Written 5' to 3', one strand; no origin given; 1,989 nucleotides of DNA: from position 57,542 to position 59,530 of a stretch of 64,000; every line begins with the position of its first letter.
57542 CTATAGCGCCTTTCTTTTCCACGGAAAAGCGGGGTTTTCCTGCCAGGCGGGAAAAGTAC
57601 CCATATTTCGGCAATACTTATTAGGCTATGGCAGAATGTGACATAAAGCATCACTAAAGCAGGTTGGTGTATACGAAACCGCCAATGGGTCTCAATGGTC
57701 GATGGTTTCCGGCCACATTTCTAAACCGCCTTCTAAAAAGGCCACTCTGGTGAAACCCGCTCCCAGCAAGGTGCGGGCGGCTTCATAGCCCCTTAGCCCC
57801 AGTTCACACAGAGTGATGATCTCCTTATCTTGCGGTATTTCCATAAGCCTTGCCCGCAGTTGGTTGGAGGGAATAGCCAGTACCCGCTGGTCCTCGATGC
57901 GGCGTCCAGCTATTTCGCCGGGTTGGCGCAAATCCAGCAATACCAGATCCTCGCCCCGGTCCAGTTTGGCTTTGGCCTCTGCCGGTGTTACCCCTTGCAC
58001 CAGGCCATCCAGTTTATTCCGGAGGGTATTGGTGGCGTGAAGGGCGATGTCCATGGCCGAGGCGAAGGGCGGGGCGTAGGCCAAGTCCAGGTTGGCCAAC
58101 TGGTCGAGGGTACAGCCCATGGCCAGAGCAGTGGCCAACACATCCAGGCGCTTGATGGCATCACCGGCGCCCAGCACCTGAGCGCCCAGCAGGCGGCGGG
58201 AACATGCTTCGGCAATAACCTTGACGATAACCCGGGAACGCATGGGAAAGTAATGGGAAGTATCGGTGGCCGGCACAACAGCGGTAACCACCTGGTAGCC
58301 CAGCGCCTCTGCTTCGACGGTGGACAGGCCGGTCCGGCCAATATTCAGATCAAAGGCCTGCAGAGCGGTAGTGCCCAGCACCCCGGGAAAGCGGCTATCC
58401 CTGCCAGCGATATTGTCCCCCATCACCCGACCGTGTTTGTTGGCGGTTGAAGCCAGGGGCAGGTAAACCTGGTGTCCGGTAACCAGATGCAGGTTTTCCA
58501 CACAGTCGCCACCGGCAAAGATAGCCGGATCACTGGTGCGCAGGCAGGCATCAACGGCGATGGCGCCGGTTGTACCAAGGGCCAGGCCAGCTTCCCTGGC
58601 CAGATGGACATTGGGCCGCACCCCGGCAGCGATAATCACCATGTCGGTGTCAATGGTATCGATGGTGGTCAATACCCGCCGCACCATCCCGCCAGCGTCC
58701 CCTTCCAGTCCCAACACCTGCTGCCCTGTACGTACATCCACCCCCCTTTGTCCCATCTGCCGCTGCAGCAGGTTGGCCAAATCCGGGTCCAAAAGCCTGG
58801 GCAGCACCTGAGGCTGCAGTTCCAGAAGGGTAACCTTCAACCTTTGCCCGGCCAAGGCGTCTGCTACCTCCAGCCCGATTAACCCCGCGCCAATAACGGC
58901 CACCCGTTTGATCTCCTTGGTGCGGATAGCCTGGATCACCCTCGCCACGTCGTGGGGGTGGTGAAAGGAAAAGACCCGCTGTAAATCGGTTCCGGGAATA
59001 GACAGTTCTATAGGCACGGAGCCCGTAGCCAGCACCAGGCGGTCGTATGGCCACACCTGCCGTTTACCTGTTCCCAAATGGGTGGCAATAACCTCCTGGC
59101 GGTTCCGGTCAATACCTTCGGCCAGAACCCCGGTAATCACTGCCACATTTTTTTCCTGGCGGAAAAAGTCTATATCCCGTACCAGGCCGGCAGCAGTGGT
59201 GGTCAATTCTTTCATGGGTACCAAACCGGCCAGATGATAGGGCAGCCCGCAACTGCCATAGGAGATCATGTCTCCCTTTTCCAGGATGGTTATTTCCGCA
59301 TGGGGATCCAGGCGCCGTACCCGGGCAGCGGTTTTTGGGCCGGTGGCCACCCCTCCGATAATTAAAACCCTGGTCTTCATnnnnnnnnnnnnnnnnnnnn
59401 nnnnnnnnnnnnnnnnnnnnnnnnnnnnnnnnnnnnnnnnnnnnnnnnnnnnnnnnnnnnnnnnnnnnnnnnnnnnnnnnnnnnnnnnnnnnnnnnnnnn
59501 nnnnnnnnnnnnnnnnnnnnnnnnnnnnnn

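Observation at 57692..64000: Hmc/Dsr-like transmembrane redox module (cyt c - FeS - NrfD - NarI - HdrD) translationally coupled to a CoA-disulfide-reductase-rhodanese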

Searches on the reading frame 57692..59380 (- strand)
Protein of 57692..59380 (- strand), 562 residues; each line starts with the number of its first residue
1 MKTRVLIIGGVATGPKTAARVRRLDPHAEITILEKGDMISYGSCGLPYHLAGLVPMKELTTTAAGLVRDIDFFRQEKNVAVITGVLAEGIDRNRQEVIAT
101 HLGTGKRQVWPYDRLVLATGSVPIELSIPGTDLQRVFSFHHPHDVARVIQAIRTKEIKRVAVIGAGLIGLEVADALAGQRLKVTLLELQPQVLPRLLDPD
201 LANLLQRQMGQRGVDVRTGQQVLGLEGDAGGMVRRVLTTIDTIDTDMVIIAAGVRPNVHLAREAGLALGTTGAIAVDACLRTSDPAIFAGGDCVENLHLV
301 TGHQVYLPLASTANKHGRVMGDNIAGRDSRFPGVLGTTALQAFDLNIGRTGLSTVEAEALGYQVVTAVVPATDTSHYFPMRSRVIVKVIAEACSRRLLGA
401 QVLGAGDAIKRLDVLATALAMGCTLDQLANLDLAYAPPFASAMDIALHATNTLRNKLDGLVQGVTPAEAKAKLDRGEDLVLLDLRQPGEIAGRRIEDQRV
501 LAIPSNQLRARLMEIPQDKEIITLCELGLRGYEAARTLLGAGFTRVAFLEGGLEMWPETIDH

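Call 5: search_protein_families(library=pfam, proteins=[window:57692-59380:-], max_evalue=0.01)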
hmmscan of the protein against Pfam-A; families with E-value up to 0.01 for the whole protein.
window:57692-59380:- (562 aa): 10 families
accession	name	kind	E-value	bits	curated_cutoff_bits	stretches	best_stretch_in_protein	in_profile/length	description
PF07992.20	Pyr_redox_2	-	3.7e-56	191.1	26.1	1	4-317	2-291/291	Pyridine nucleotide-disulphide oxidoreductase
PF00070.33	Pyr_redox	-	2.8e-19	69.9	22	1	159-238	1-79/82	Pyridine nucleotide-disulphide oxidoreductase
PF02852.28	Pyr_redox_dim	-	2.7e-14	53.7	25.3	1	343-444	7-107/110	Pyridine nucleotide-disulphide oxidoreductase, dimerisation domain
PF00581.25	Rhodanese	-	1.9e-11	44.7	22.2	1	465-556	1-99/102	Rhodanese-like domain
PF01266.30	DAO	-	4.2e-10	40.1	27.9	2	200-264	150-213/353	FAD dependent oxidoreductase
PF03486.20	HI0933_like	-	5.2e-05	23.3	50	0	159-194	2-37/244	HI0933-like protein Rossmann domain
PF13738.12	Pyr_redox_3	-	0.00014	21.7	30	1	113-277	126-290/305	Pyridine nucleotide-disulphide oxidoreductase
PF13450.12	NAD_binding_8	-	0.00018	22.1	21.9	0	162-191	1-30/68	NAD(P)-binding Rossmann-like domain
PF02737.24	3HCDH_N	-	0.00043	20.7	22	1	160-198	2-40/180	3-hydroxyacyl-CoA dehydrogenase, NAD binding domain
PF22882.2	GT-D-like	-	0.0095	15.7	27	0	134-184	151-200/210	GT-D fold-like domain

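Call 6: search_protein_families(library=ncbifam, proteins=[window:57692-59380:-], max_evalue=0.01)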
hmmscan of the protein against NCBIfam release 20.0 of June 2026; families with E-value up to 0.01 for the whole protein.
window:57692-59380:- (562 aa): 80 families (the best 25 are shown)
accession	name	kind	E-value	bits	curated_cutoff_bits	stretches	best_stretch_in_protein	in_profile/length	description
TIGR03385.1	CoA_CoA_reduc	equivalog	3.4e-114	382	578.8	1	4-445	1-434/439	CoA-disulfide reductase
NF007123.0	PRK09564.1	equivalog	1.7e-108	363.2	458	1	4-448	2-438/444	CoA-disulfide reductase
NF046103.1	NOXase_Strep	equivalog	4.9e-69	233.4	600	1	5-441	2-429/442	H2O-forming NADH oxidase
NF010037.0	PRK13512.1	equivalog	3.7e-61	207.3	394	1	4-445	3-429/438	CoA-disulfide reductase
TIGR02374.1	nitri_red_nirB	equivalog_domain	6.1e-47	160.5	578.35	1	14-354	10-332/794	nitrite reductase large subunit NirB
NF045765.1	PhenlGlyoxDHPadH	equivalog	4.4e-42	144.4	475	1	2-359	2-340/416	NADH-dependent phenylglyoxylate dehydrogenase subunit epsilon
NF003437.0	PRK04965.1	equivalog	4.5e-40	137.8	392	1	1-295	1-276/378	NADH:flavorubredoxin reductase NorW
TIGR01350.1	lipoamide_DH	equivalog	3.1e-35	121.8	408.8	1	65-431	90-436/461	dihydrolipoyl dehydrogenase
NF042949.2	3PPDioc_HcaD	equivalog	9e-35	120.1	450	1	4-297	3-279/386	3-phenylpropionate/cinnamic acid dioxygenase ferredoxin--NAD(+) reductase subunit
NF041682.1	ant_diox_AndAa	equivalog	1.1e-34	119.9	650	1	4-352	5-336/406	anthranilate 1,2-dioxygenase system ferredoxin--NAD(+) reductase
TIGR02053.1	MerA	equivalog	1.4e-33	116.6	454.45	1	74-435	90-439/465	mercury(II) reductase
NF011565.0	PRK14989.1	subfamily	1.4e-33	116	883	1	61-404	58-375/847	nitrite reductase large subunit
NF007286.0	PRK09754.1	equivalog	5.6e-33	114.3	447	1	4-294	4-277/400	phenylpropionate dioxygenase ferredoxin reductase subunit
NF004943.0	PRK06292.2-1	equivalog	1.2e-29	103.4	432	1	75-432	99-438/456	dihydrolipoyl dehydrogenase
TIGR01424.1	gluta_reduc_2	equivalog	4.5e-26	91.4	606.05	1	108-428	127-428/446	glutathione-disulfide reductase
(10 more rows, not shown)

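Call 14: find_encoding_contigs(protein=window:57692-59380:-, flank=10000, max_places=6)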
Protein window:57692-59380:- (562 aa): 3 contigs read that carry it; 1 place shown.
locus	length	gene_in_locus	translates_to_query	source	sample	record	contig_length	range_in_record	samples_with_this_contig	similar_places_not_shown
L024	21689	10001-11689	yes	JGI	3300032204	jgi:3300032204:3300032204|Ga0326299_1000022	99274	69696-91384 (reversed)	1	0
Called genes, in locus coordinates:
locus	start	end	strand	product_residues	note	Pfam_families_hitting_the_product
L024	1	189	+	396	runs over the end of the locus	PF03460:NIR_SIR_ferr, PF01077:NIR_SIR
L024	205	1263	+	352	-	PF03460:NIR_SIR_ferr, PF01077:NIR_SIR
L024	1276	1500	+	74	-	-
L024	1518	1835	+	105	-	PF04358:DsrC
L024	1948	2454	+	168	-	PF14361:RsbRD_N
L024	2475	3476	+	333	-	PF02665:Nitrate_red_gam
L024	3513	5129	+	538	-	PF13237:Fer4_10 (faint), PF13183:Fer4_8, PF13534:Fer4_17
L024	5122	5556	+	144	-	PF14522:Cytochrome_C7 (faint)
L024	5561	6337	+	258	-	PF12838:Fer4_7 (weak), PF13187:Fer4_9 (weak), PF13237:Fer4_10 (weak), PF13247:Fer4_11, PF00037:Fer4 (weak), PF12837:Fer4_6 (weak), PF13187:Fer4_9 (weak), PF13247:Fer4_11 (weak)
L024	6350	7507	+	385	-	PF03916:NrfD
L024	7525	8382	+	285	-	PF02665:Nitrate_red_gam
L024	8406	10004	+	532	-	PF13183:Fer4_8, PF02754:CCG (weak)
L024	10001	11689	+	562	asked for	PF01266:DAO (faint), PF07992:Pyr_redox_2, PF00070:Pyr_redox, PF02852:Pyr_redox_dim, PF00581:Rhodanese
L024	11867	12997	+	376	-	PF25948:DUF7986 (weak)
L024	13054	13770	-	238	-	PF00392:GntR, PF07729:FCD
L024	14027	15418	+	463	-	PF01565:FAD_binding_4, PF02913:FAD-oxidase_C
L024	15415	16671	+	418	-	PF12838:Fer4_7, PF13183:Fer4_8, PF13187:Fer4_9 (weak), PF13237:Fer4_10 (faint), PF13484:Fer4_16 (weak), PF13534:Fer4_17, PF02754:CCG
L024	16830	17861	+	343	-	PF03480:DctP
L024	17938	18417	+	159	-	PF04290:DctQ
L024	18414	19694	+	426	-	PF06808:DctM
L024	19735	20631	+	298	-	PF03547:Mem_trans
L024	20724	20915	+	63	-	PF00037:Fer4 (faint), PF13370:Fer4_13, PF13459:Fer4_15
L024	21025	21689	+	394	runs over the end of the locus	PF17785:PUA_3, PF10672:Methyltrans_SAM, PF02475:TRM5-TYW2_MTfase, PF03602:Cons_hypoth95, PF06325:PrmA (weak), PF05175:MTS (weak), PF09445:Methyltransf_15 (weak), PF13847:Methyltransf_31, +2 more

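Call 17: search_protein_families(library=ncbifam, proteins=[L024:2475-3476:+, L024:3513-5129:+, L024:5122-5556:+, L024:205-1263:+, L024:1276-1500:+, L024:1518-1835:+, L024:1948-2454:+], max_evalue=0.001)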
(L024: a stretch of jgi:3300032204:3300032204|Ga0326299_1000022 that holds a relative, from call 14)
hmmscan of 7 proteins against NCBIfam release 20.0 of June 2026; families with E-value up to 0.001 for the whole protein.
L024:2475-3476:+ (333 aa): 2 families
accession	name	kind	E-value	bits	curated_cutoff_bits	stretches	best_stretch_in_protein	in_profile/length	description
NF038037.1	cytob_DsrM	equivalog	9.5e-160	531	300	1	8-326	1-319/320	sulfate reduction electron transfer complex DsrMKJOP subunit DsrM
TIGR00351.1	narI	equivalog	1.3e-08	35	105.55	1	122-282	47-211/225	respiratory nitrate reductase subunit gamma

L024:3513-5129:+ (538 aa): 6 families
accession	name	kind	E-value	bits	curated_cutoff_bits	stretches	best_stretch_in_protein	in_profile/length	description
NF045796.1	DsrK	equivalog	1.4e-225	749.1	400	1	47-530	12-449/453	sulfate reduction electron transfer complex DsrMKJOP subunit DsrK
NF045724.1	ferredox_TmcB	equivalog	2.1e-46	158.4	735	1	84-505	35-421/430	electron transfer complex ferredoxin TmcB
NF045711.1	sulf_resp_HmcF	equivalog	5.2e-38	131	750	1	85-447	55-387/457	sulfate respiration complex iron-sulfur protein HmcF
NF004898.0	PRK06259.1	equivalog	3.2e-13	49.1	385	1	365-465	355-444/488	fumarate reductase (CoM/CoB) subunit TfrB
NF045670.1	quin_L_LdhH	equivalog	2.7e-12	45.8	800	1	364-446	573-648/706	L-lactate dehydrogenase (quinone) large subunit LdhH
NF008434.0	PRK11274.1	equivalog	0.00024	20.1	333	0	160-188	74-102/409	glycolate oxidase subunit GlcF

L024:5122-5556:+ (144 aa): 2 families
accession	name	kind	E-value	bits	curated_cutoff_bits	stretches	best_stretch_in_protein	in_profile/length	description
NF038038.1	cytoc_DsrJ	equivalog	4.9e-48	162.4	100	1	1-137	1-121/121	sulfate reduction electron transfer complex DsrMKJOP subunit DsrJ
TIGR04257.1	nanowire_3heme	domain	0.0003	20.9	40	1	93-137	24-74/75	c(7)-type cytochrome triheme domain-containing protein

L024:205-1263:+ (352 aa): 8 families
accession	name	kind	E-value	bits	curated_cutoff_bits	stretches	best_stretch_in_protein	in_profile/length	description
TIGR02066.1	dsrB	equivalog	1.1e-152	507.9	341.5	1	18-352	1-341/341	dissimilatory-type sulfite reductase subunit beta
TIGR02064.1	dsrA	equivalog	1.4e-33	116.4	392.85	1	46-335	82-376/402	dissimilatory-type sulfite reductase subunit alpha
TIGR02912.1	sulfite_red_C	equivalog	9.3e-08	31.4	324.1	1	43-323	18-294/314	sulfite reductase subunit C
NF007126.0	PRK09567.1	equivalog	5.4e-07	28.1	523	1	55-184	384-508/595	NirA family protein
NF007125.0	PRK09566.1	equivalog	9e-06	24.4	594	1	53-184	329-455/513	ferredoxin--nitrite reductase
NF010369.0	PRK13795.1-4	equivalog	3.6e-05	22.2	1086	1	205-249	584-628/633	hypothetical protein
TIGR04105.1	FeFe_hydrog_B1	subfamily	5.6e-05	22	450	1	206-246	167-206/462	monomeric [FeFe] hydrogenase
NF007382.0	PRK09898.1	equivalog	6.9e-05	22.5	213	1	198-242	124-168/208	ferredoxin-like protein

L024:1276-1500:+ (74 aa): 2 families
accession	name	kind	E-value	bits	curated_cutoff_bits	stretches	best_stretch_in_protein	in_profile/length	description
TIGR02702.1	SufR_cyano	equivalog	0.00019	21.2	178.8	1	9-55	2-48/208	iron-sulfur cluster biosynthesis transcriptional regulator SufR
NF053756.1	MreA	equivalog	0.00082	19.2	100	1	12-53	21-62/110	MreA family transcriptional regulator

L024:1518-1835:+ (105 aa): 2 families
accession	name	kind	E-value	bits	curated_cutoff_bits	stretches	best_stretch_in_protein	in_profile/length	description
TIGR03342.1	dsrC_tusE_dsvC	subfamily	2.2e-37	127.7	53.5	1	5-105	2-108/108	TusE/DsrC/DsvC family sulfur relay protein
NF008562.0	PRK11508.1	equivalog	2.6e-23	82.2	191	1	6-105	4-109/109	sulfurtransferase TusE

L024:1948-2454:+ (168 aa): 0 families

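Call 18: search_solved_structures(query=window:57692-59380:-, max_evalue=1e-20, show_alignments=1)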
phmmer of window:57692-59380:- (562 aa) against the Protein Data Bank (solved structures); distinct sequences matched with E-value up to 1e-20: 40.
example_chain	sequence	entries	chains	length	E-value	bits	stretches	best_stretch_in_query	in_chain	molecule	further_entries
6pfz_D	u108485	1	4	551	1.3e-137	463.2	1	4-556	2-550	NADH oxidase (NoxA-3)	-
3iwa_A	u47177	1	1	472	5.2e-101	342.4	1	4-459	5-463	FAD-dependent pyridine nucleotide-disulphide oxidoreductase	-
3nta_A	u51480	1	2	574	3.9e-99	336.3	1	4-552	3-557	FAD-dependent pyridine nucleotide-disulphide oxidoreductase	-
4ocg_A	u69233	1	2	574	7.4e-99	335.3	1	4-552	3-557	FAD-dependent pyridine nucleotide-disulphide oxidoreductase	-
3ntd_A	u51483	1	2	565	9.3e-98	331.7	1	4-552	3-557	FAD-dependent pyridine nucleotide-disulphide oxidoreductase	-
3nt6_A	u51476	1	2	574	2.9e-96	326.8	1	4-552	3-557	FAD-dependent pyridine nucleotide-disulphide oxidoreductase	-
3icr_A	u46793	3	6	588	3.4e-93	316.6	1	4-557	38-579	Coenzyme A-Disulfide Reductase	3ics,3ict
8a56_A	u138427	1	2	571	7.4e-86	292.4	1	4-551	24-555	Coenzyme A-persulfide reductase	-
6ruz_A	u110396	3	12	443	8.5e-86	292.2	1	3-450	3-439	NADH oxidase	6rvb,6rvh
4fx9_A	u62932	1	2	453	3.7e-78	267.1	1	1-446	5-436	Coenzyme A disulfide reductase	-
5l1n_A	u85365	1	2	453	1.4e-77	265.2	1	1-446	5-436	Coenzyme A disulfide reductase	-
3kd9_A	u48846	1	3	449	1.9e-77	264.7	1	4-447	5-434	Coenzyme A disulfide reductase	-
3cgb_A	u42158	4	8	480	4.5e-69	237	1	5-446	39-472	Pyridine nucleotide-disulfide oxidoreductase, class I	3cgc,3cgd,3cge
1nhr_A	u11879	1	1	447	1.1e-59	206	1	4-445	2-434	NADH PEROXIDASE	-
1joa_A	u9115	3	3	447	1.6e-59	205.6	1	4-445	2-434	NADH PEROXIDASE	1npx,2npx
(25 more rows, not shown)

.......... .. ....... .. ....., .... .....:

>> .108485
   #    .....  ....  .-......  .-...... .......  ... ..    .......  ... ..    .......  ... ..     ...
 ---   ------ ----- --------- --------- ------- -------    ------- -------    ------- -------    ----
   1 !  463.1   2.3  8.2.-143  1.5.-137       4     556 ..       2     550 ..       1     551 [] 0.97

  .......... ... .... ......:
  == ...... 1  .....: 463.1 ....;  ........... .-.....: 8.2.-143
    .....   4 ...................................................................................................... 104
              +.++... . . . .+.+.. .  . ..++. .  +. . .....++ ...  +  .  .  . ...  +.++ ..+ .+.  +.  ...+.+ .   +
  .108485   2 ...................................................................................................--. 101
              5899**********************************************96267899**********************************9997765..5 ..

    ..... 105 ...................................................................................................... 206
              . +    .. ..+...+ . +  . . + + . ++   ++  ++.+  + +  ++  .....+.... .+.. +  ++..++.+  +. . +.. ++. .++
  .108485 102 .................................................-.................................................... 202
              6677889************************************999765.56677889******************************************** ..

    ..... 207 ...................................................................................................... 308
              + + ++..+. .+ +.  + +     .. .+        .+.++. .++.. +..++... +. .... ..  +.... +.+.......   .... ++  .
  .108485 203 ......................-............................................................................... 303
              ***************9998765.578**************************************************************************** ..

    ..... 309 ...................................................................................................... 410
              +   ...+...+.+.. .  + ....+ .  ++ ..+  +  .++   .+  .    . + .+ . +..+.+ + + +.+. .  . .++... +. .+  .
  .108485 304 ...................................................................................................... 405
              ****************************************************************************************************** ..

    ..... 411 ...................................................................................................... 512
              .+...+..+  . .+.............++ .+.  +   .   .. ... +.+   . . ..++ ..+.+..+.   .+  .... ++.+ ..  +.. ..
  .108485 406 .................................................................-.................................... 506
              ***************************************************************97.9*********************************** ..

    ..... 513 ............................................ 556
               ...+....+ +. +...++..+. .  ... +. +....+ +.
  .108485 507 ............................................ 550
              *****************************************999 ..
